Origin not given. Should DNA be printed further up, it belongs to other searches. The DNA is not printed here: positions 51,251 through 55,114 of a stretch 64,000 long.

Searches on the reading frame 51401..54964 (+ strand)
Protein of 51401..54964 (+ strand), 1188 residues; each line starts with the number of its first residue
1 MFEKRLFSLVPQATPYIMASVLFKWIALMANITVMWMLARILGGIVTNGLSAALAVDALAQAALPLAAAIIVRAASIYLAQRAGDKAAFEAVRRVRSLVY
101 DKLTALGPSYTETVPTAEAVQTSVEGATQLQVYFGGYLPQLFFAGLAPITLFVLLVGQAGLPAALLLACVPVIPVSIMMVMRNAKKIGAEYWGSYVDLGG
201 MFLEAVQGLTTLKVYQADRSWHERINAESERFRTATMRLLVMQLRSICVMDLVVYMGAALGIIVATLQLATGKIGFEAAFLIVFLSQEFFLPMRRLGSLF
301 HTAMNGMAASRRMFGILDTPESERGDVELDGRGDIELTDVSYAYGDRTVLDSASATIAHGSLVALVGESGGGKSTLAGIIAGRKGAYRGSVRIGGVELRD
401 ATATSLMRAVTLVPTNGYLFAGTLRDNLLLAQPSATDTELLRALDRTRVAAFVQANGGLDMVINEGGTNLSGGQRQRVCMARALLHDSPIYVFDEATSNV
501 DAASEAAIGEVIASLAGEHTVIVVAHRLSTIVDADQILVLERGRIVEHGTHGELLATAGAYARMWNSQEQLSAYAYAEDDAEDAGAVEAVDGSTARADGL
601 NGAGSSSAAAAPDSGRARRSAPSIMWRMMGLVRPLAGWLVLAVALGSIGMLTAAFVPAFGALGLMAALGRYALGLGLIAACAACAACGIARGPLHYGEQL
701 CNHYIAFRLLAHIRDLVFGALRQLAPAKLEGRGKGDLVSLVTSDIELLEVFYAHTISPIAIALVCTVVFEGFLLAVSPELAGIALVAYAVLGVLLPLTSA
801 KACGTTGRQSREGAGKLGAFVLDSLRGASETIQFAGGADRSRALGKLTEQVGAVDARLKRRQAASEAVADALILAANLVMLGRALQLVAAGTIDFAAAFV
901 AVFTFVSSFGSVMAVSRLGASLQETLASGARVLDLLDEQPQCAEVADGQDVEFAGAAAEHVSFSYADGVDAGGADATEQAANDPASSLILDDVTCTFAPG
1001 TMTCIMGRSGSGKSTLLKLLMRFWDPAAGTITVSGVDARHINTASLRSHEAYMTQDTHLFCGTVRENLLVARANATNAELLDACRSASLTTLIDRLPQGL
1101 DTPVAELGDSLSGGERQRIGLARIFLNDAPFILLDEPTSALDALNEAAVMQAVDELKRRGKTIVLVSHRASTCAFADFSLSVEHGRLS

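Call 45: search_protein_families(library=pfam, proteins=[window:51401-54964:+], max_evalue=0.001)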
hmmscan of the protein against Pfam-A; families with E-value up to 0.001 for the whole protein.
window:51401-54964:+ (1188 aa): 11 families
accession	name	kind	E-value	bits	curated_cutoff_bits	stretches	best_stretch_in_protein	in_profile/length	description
PF00005.33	ABC_tran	-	1.3e-55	188.2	25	2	990-1139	1-137/137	ABC transporter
PF00664.28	ABC_membrane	-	8.9e-31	108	28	2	18-287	2-268/274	ABC transporter transmembrane region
PF02463.25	SMC_N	-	7.6e-17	61.9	40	2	415-538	135-209/220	RecF/RecN/SMC N terminal domain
PF13304.12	AAA_21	-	8.4e-08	33.1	27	0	1112-1168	239-298/304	AAA domain, putative AbiEii toxin, Type IV TA system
PF13555.12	AAA_29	-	1.9e-07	31.1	27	0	991-1017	13-39/61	P-loop containing region of AAA domain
PF13191.12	AAA_16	-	1e-06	29.8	32.6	0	1001-1125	25-124/167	AAA ATPase domain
PF03193.22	RsgA_GTPase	-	1.6e-06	28.5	30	0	1000-1034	106-140/174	RsgA GTPase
PF13401.12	AAA_22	-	6e-06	27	27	0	1001-1040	6-33/130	AAA domain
PF00006.31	ATP-synt_ab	-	0.0002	21.5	29.5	0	992-1070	6-85/213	ATP synthase alpha/beta family, nucleotide-binding domain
PF20703.3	nSTAND1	-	0.00065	19.9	27.1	0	344-385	17-60/379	Novel STAND NTPase 1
PF13238.12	AAA_18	-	0.00082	20.3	29.4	0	1004-1022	2-20/128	AAA domain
